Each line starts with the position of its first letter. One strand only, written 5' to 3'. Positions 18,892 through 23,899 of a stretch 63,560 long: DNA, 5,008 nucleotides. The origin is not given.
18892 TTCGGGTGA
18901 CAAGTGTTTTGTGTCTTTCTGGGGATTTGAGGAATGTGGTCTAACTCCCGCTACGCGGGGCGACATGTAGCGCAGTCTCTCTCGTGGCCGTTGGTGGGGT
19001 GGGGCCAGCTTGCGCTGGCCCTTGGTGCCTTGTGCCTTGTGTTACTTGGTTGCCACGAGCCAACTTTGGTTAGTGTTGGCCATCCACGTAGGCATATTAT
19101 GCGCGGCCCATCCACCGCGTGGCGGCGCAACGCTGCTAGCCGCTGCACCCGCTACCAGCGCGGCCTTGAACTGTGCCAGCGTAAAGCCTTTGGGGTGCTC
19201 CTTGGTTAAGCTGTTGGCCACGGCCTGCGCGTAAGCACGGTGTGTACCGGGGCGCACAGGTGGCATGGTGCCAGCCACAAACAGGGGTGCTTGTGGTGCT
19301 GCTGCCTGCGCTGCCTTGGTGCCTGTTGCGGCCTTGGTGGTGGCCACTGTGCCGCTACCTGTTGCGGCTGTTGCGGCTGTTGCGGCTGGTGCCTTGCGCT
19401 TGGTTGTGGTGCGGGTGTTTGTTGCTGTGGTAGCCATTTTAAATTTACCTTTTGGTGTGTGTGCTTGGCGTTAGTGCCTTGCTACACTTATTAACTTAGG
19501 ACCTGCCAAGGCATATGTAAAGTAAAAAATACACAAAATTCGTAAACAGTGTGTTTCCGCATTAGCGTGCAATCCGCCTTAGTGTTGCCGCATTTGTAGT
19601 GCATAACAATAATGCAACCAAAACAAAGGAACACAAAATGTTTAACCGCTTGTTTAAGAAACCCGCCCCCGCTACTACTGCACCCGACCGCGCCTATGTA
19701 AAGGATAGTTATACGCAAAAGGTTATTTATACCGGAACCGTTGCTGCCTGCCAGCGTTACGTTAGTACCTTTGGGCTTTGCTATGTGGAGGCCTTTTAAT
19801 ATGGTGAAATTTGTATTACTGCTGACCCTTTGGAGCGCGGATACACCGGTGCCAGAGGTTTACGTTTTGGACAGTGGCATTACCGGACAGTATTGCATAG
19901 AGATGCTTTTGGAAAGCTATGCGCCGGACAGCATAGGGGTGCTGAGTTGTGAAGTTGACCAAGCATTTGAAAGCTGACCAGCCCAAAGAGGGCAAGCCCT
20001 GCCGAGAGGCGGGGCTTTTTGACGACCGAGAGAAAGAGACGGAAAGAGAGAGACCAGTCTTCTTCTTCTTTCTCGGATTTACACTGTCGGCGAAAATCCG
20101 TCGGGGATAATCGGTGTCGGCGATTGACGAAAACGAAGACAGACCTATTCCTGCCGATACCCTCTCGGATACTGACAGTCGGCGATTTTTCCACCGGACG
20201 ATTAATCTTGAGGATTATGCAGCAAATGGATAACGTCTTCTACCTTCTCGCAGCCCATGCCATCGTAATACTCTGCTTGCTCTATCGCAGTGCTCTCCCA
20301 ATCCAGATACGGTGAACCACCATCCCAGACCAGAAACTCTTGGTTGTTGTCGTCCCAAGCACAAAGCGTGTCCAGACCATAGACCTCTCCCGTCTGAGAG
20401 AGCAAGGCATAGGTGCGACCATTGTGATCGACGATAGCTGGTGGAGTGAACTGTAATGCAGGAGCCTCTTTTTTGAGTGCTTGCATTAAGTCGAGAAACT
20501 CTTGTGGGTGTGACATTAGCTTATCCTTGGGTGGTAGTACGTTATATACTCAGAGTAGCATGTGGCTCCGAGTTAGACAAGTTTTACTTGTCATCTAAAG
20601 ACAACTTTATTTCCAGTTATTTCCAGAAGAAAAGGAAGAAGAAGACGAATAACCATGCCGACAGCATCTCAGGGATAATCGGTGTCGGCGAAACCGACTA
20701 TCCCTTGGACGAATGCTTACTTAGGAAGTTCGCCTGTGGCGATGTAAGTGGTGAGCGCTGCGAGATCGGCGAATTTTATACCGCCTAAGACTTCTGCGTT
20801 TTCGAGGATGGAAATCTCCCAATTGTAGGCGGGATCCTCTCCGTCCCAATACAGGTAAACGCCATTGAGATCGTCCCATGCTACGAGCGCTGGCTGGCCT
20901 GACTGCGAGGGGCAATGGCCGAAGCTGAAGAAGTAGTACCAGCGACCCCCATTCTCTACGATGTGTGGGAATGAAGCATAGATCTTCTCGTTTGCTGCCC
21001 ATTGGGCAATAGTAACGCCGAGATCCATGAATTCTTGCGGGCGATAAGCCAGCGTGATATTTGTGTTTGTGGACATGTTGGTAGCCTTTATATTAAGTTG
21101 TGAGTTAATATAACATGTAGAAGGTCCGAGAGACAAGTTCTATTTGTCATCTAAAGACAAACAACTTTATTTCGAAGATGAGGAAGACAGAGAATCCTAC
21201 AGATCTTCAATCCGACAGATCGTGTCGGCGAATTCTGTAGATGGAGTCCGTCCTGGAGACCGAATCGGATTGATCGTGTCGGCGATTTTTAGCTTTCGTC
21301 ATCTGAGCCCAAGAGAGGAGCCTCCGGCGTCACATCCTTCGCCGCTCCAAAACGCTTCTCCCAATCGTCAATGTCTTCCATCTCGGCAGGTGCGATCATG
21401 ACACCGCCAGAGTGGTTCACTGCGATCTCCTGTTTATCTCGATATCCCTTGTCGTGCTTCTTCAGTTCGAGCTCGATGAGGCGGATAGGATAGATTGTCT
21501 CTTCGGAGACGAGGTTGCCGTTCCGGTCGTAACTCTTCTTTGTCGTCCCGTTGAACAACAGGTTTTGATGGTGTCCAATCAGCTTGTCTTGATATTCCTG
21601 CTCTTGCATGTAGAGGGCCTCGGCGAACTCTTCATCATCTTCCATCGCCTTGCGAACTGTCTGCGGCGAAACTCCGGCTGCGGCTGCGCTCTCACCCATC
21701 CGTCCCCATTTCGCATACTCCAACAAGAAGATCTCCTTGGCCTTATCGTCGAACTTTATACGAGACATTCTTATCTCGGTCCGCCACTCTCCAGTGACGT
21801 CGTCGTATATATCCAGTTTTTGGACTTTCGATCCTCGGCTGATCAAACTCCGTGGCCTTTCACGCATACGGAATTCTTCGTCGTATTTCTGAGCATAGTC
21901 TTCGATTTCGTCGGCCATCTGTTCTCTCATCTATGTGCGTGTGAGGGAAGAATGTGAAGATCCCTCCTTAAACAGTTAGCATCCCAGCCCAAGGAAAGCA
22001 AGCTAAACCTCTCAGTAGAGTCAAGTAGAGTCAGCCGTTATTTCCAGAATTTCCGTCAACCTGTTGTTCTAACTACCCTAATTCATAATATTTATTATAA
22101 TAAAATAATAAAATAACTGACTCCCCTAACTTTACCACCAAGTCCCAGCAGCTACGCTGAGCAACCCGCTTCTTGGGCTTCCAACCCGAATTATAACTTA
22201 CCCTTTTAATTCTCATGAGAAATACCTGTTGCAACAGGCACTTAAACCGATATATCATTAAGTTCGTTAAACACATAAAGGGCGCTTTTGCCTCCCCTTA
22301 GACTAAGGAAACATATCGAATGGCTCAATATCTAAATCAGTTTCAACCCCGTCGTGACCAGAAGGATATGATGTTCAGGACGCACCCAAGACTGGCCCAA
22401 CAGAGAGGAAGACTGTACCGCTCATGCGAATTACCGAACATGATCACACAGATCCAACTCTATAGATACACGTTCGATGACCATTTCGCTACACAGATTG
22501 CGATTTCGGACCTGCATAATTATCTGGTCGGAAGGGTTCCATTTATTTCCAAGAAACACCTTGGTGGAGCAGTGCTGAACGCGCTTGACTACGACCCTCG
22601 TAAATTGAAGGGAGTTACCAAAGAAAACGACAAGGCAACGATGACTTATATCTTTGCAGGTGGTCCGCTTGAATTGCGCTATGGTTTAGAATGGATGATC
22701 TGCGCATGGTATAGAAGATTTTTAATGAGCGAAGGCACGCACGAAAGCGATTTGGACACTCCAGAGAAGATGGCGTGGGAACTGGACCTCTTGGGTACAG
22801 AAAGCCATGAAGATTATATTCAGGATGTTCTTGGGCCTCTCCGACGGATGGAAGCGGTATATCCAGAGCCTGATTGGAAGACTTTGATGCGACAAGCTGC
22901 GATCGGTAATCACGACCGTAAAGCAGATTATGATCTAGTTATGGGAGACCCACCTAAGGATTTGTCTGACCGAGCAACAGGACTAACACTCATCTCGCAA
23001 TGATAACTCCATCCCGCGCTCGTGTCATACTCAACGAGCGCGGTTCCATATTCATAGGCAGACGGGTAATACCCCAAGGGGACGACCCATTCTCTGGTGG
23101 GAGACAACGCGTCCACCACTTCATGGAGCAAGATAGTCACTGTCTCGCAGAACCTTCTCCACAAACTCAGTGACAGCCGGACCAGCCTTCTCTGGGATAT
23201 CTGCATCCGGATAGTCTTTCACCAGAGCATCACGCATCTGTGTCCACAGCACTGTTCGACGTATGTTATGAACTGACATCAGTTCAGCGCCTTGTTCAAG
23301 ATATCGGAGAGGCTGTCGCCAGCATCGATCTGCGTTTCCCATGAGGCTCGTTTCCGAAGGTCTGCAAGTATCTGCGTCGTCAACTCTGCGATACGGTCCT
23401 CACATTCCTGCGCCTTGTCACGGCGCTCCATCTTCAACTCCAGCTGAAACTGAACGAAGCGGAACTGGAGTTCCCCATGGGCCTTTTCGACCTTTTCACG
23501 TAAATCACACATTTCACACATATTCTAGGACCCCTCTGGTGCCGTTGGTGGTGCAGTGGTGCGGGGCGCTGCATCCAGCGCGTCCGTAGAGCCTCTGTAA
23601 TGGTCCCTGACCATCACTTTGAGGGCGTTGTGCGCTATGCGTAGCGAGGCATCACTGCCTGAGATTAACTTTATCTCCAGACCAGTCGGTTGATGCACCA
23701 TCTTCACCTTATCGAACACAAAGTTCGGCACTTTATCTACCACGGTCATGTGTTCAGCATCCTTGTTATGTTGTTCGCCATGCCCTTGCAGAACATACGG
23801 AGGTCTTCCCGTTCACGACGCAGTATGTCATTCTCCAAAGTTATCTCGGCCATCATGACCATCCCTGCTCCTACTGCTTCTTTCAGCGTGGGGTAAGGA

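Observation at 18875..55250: Sixteen sigma70-like promoters share a dyad-symmetric 17-18 bp element overlapping the -35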

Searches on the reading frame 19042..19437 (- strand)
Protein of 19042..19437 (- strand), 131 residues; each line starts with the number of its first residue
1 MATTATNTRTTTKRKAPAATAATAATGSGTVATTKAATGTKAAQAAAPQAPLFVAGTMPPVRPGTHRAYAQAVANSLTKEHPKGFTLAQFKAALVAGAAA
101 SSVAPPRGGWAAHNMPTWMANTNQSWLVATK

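Call 34: search_protein_families(library=pfam, proteins=[window:19042-19437:-], max_evalue=0.01)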
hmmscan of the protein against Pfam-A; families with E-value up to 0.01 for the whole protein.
window:19042-19437:- (131 aa): 0 families

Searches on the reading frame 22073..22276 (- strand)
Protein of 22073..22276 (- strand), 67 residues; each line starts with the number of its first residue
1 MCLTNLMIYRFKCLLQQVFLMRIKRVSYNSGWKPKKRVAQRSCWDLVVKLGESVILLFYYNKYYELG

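Call 37: search_protein_families(library=pfam, proteins=[window:22073-22276:-], max_evalue=0.01)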
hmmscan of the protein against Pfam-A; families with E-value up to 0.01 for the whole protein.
window:22073-22276:- (67 aa): 0 families

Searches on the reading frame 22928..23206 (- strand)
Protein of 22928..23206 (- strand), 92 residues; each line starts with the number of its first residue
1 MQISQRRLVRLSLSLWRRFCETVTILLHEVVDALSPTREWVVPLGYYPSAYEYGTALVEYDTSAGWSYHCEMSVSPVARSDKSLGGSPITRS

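Call 33: search_protein_families(library=pfam, proteins=[window:22928-23206:-], max_evalue=0.01)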
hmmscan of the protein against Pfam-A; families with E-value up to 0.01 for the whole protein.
window:22928-23206:- (92 aa): 0 families

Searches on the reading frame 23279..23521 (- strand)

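Call 34: search_protein_families(library=pfam, proteins=[window:23279-23521:-], max_evalue=0.01)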
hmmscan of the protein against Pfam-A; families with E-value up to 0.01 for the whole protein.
window:23279-23521:- (80 aa): 1 family
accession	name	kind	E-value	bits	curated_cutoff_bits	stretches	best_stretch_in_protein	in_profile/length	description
PF14988.11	DUF4515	-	0.0077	16.6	24.5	1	8-72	13-77/206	Domain of unknown function (DUF4515)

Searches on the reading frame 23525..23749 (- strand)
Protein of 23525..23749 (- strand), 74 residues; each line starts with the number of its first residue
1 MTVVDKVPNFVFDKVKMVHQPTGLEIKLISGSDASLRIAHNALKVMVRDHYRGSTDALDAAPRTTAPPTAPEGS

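Call 58: search_protein_families(library=pfam, proteins=[window:23525-23749:-], max_evalue=0.05)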
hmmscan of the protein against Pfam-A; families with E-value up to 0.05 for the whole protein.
window:23525-23749:- (74 aa): 0 families
